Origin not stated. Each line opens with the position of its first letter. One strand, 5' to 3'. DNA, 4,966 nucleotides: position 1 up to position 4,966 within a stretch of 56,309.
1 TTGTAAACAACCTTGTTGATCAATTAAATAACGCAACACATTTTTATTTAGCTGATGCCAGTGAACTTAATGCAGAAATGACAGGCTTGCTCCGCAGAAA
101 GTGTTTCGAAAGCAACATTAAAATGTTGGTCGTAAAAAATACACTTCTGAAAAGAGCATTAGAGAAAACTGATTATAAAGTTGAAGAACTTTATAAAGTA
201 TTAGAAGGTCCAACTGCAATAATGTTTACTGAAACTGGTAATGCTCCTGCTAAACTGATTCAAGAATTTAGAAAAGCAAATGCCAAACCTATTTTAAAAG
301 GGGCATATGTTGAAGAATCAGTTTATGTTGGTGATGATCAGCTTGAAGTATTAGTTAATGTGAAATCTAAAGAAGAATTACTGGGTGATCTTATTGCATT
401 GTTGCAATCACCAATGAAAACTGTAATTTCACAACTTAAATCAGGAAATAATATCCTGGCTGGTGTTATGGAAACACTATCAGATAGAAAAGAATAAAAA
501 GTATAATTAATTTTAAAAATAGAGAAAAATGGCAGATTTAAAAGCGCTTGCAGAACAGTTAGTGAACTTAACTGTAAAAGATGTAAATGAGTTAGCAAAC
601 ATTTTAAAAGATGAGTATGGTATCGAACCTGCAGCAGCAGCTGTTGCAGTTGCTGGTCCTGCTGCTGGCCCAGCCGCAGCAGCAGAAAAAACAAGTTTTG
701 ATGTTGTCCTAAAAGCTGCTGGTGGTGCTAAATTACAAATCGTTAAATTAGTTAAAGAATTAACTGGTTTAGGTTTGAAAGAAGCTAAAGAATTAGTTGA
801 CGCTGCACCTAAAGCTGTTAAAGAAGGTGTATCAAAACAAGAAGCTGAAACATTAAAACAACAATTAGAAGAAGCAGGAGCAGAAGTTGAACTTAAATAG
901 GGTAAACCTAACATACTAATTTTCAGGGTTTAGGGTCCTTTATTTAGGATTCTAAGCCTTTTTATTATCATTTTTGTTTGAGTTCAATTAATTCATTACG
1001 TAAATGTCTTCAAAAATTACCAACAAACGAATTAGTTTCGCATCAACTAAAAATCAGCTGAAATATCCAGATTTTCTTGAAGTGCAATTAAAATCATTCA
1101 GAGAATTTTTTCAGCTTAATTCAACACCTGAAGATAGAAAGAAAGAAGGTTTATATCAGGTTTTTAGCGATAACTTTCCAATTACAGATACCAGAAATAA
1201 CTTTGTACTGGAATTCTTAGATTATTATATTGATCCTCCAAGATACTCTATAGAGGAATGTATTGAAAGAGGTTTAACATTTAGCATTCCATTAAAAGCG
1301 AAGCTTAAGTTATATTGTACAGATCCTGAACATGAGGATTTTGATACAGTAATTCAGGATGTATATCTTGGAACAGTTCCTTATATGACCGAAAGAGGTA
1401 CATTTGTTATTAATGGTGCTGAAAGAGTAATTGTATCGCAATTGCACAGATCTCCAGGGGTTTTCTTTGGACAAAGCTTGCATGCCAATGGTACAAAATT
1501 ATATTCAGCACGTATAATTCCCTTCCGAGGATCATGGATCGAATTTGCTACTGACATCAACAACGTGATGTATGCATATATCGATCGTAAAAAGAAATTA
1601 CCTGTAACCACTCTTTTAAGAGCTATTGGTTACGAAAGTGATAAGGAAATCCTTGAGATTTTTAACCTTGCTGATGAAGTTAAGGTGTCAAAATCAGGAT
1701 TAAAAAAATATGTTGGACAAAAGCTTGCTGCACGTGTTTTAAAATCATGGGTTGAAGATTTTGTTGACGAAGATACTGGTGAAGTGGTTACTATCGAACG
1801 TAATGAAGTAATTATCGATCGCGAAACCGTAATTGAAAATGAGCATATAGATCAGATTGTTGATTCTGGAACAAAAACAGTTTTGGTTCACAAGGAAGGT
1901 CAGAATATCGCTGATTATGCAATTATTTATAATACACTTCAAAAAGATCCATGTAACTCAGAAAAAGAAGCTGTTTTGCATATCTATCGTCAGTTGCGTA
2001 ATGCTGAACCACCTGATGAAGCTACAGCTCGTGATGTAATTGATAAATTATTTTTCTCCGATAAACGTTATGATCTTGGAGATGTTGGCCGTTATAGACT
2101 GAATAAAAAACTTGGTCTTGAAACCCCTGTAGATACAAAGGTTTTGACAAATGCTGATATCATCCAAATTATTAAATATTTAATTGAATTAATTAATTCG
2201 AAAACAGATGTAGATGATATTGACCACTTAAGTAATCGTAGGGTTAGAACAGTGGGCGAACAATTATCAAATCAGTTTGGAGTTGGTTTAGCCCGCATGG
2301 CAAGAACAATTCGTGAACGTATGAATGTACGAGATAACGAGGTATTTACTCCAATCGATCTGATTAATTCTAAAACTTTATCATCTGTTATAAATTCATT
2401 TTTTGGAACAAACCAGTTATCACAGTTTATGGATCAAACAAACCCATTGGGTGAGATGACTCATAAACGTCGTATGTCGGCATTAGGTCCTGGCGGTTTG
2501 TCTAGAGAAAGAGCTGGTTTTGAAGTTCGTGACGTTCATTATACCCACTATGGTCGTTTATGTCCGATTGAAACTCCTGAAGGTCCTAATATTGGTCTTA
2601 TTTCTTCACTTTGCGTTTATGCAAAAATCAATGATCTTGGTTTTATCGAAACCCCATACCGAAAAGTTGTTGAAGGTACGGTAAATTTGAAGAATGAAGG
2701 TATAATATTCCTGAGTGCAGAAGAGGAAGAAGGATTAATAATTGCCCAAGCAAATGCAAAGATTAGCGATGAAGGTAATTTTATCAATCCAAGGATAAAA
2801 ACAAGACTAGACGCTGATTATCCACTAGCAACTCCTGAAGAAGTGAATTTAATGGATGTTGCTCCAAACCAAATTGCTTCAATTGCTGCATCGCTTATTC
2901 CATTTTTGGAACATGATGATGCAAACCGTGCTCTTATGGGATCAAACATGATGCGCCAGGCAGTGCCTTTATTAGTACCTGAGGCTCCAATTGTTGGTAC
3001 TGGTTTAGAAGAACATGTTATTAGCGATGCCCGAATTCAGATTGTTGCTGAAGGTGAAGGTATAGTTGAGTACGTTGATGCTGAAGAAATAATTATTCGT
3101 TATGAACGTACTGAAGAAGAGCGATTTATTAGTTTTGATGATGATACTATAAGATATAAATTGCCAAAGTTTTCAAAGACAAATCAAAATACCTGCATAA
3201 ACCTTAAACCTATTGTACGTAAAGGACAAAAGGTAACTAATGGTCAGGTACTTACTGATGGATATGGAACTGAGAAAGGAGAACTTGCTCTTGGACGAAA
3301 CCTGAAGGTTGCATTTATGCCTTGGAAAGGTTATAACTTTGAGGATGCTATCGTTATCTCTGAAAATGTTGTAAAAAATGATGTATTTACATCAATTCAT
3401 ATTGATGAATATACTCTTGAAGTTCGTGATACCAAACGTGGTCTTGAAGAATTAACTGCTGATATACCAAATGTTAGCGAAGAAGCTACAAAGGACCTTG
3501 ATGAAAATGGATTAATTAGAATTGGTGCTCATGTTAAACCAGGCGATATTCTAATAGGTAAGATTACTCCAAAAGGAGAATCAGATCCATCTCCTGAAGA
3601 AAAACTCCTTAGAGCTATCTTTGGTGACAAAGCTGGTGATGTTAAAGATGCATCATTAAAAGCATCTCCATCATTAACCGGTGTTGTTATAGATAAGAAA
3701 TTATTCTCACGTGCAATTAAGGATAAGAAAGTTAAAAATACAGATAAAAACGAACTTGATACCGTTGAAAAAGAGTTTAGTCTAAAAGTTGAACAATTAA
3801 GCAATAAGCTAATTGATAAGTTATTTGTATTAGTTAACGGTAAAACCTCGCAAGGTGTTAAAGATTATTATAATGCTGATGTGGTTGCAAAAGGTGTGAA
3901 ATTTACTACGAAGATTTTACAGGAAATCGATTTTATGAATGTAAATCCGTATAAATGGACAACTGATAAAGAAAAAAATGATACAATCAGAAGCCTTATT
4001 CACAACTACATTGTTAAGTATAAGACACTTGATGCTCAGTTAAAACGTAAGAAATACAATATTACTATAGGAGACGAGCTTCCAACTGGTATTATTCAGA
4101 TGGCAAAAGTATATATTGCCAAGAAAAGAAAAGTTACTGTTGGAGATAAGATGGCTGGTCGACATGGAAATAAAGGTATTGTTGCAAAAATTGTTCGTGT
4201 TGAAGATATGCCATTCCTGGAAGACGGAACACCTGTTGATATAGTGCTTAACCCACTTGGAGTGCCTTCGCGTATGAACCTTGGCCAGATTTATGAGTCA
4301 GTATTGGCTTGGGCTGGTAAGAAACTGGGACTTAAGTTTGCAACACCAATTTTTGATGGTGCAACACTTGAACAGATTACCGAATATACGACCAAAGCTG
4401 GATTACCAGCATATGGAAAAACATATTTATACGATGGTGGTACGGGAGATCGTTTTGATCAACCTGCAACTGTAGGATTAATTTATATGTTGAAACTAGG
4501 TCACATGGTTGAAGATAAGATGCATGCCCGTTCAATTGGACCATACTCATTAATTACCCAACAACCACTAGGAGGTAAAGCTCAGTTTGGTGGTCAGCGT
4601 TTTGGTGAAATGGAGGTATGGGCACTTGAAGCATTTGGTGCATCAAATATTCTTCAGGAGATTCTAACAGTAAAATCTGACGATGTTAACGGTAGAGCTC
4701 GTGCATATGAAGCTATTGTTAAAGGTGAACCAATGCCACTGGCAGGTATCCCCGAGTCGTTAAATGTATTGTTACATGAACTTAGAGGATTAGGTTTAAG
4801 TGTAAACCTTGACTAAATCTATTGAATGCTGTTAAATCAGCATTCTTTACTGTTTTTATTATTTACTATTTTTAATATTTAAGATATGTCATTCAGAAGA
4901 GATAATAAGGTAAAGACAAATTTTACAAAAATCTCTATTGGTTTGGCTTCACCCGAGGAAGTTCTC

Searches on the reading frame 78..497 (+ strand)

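Call 9: search_protein_families(library=pfam, proteins=[window:78-497:+], max_evalue=0.1)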
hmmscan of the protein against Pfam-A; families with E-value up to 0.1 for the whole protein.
window:78-497:+ (139 aa): 2 families
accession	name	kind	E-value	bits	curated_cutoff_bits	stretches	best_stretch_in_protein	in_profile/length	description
PF00466.25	Ribosomal_L10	-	9.5e-15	54.9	22.8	1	5-66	39-100/100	Ribosomal protein L10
PF14060.11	DUF4252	-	0.013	16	23.9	1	13-121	6-114/125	Domain of unknown function (DUF4252)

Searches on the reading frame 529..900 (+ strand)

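Call 9: search_protein_families(library=pfam, proteins=[window:529-900:+], max_evalue=0.1)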
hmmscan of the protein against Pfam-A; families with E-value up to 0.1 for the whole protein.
window:529-900:+ (123 aa): 2 families
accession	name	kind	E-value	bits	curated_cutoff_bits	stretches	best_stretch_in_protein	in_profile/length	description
PF00542.24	Ribosomal_L12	-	7.4e-29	100.3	25.9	1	57-123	1-67/67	Ribosomal protein L7/L12 C-terminal domain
PF16320.10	Ribosomal_L12_N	-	3.2e-14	52.8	25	1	5-51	3-47/48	Ribosomal protein L7/L12 dimerisation domain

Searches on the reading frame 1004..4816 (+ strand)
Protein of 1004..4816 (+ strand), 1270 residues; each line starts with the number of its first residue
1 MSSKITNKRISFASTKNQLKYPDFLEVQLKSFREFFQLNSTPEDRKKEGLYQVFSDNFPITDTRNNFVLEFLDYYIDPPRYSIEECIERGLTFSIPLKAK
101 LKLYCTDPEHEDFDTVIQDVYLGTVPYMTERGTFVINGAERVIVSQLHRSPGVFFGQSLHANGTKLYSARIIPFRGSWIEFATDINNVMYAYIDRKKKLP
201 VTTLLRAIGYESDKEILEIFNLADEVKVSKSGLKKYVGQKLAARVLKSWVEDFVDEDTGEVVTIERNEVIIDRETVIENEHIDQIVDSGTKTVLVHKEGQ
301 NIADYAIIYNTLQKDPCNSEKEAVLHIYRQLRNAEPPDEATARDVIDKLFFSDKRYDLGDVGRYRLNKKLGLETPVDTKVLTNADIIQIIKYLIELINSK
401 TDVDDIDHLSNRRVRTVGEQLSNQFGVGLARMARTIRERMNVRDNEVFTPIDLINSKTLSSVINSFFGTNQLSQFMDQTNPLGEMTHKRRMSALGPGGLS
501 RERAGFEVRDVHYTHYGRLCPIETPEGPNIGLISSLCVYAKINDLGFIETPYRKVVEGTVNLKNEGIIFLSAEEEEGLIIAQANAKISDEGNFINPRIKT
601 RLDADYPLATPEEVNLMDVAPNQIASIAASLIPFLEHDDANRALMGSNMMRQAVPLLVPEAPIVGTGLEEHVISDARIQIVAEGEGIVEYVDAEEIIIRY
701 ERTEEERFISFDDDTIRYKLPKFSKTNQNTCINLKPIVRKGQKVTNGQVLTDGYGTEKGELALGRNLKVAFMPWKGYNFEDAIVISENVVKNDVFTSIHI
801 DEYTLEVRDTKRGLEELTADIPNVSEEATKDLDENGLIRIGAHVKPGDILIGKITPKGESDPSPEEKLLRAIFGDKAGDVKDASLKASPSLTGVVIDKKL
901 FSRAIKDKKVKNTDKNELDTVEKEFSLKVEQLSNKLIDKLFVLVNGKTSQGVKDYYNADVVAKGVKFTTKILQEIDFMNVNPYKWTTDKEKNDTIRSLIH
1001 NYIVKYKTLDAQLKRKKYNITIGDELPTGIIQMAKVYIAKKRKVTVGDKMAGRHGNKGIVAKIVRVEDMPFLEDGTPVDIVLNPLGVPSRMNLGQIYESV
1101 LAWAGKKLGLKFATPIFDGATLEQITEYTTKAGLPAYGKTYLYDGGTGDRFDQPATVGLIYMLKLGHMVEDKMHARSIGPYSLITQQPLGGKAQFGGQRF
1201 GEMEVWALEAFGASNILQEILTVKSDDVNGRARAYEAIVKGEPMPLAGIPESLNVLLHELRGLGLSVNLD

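Call 9: search_protein_families(library=pfam, proteins=[window:1004-4816:+], max_evalue=0.1)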
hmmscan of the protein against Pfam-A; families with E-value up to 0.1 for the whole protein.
window:1004-4816:+ (1270 aa): 6 families
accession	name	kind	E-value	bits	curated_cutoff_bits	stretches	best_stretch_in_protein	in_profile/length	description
PF00562.33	RNA_pol_Rpb2_6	-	1.2e-128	429.8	23.4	1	681-1194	1-373/373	RNA polymerase Rpb2, domain 6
PF04561.19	RNA_pol_Rpb2_2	-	4.8e-32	111.6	21.7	2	307-415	86-190/190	RNA polymerase Rpb2, domain 2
PF04565.21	RNA_pol_Rpb2_3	-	1.7e-28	99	21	1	474-542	1-68/68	RNA polymerase Rpb2, domain 3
PF04560.25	RNA_pol_Rpb2_7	-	6e-24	84.7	32.1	1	1196-1269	1-84/87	RNA polymerase Rpb2, domain 7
PF10385.14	RNA_pol_Rpb2_45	-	5.7e-21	74.8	28.2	1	552-620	1-66/66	RNA polymerase beta subunit external 1 domain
PF04563.20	RNA_pol_Rpb2_1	-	2.5e-17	63.6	28.2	1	25-460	3-202/203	RNA polymerase beta subunit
